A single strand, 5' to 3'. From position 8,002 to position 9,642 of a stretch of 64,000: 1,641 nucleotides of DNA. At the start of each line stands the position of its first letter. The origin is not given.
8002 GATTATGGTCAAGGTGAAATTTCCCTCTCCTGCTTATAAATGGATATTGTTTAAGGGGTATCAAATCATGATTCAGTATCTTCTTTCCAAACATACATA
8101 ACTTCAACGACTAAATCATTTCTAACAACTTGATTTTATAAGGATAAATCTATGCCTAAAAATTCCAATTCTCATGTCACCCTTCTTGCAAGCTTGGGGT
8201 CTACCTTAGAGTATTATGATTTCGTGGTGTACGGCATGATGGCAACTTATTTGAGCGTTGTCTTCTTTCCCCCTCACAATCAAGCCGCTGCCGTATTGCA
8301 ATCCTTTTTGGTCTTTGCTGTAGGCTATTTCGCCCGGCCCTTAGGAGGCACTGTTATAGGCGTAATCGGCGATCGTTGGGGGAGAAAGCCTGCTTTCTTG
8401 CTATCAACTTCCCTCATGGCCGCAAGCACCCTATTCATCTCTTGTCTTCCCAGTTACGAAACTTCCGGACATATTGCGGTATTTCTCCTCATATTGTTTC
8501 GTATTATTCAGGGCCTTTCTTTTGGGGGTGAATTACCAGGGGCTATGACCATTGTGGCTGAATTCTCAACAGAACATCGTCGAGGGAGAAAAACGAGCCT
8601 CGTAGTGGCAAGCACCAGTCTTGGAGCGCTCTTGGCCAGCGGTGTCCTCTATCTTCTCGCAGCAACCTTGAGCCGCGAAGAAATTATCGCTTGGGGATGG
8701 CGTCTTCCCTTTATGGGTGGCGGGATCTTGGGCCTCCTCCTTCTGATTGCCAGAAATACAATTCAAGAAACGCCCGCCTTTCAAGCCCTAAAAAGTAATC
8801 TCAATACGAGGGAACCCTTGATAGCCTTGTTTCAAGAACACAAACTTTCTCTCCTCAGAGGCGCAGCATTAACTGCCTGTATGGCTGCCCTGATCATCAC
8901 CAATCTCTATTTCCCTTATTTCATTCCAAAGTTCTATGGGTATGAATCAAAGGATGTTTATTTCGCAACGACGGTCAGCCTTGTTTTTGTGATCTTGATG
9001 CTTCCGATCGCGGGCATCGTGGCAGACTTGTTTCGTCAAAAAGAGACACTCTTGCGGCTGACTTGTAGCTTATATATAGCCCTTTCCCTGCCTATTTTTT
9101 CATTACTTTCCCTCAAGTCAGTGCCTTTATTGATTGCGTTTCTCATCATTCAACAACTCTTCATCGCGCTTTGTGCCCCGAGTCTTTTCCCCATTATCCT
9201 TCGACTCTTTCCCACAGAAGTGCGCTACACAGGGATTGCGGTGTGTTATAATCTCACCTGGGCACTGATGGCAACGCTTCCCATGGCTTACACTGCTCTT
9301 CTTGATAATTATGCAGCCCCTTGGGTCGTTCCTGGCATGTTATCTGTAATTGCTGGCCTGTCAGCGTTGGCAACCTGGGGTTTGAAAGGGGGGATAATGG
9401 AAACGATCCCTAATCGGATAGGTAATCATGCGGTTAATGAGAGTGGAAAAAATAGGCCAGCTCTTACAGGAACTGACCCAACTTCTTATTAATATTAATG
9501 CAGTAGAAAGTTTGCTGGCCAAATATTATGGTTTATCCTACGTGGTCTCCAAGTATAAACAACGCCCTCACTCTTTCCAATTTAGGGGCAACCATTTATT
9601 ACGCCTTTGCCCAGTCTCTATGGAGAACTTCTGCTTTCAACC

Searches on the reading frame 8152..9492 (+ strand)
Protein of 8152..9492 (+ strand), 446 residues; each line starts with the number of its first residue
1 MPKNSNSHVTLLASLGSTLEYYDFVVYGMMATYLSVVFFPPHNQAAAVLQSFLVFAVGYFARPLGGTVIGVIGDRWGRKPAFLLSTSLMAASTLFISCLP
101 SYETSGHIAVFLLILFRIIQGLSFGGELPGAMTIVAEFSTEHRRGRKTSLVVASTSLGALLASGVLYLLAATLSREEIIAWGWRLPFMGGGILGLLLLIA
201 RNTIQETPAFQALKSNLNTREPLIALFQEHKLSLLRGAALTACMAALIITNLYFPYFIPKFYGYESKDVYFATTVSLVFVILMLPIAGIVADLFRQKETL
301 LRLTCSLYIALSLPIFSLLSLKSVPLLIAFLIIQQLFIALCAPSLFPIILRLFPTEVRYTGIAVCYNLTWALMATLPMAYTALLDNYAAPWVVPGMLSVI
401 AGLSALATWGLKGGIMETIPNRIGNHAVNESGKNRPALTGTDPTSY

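Call 16: search_protein_families(library=pfam, proteins=[window:8152-9492:+], max_evalue=0.01)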
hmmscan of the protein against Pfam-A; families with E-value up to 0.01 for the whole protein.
window:8152-9492:+ (446 aa): 2 families
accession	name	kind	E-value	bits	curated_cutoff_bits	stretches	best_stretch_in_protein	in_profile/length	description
PF07690.21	MFS_1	-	2.8e-33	115.7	33.4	2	29-374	9-343/347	Major Facilitator Superfamily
PF00083.30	Sugar_tr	-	1.2e-30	107.3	22.3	1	9-217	1-204/452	Sugar (and other) transporter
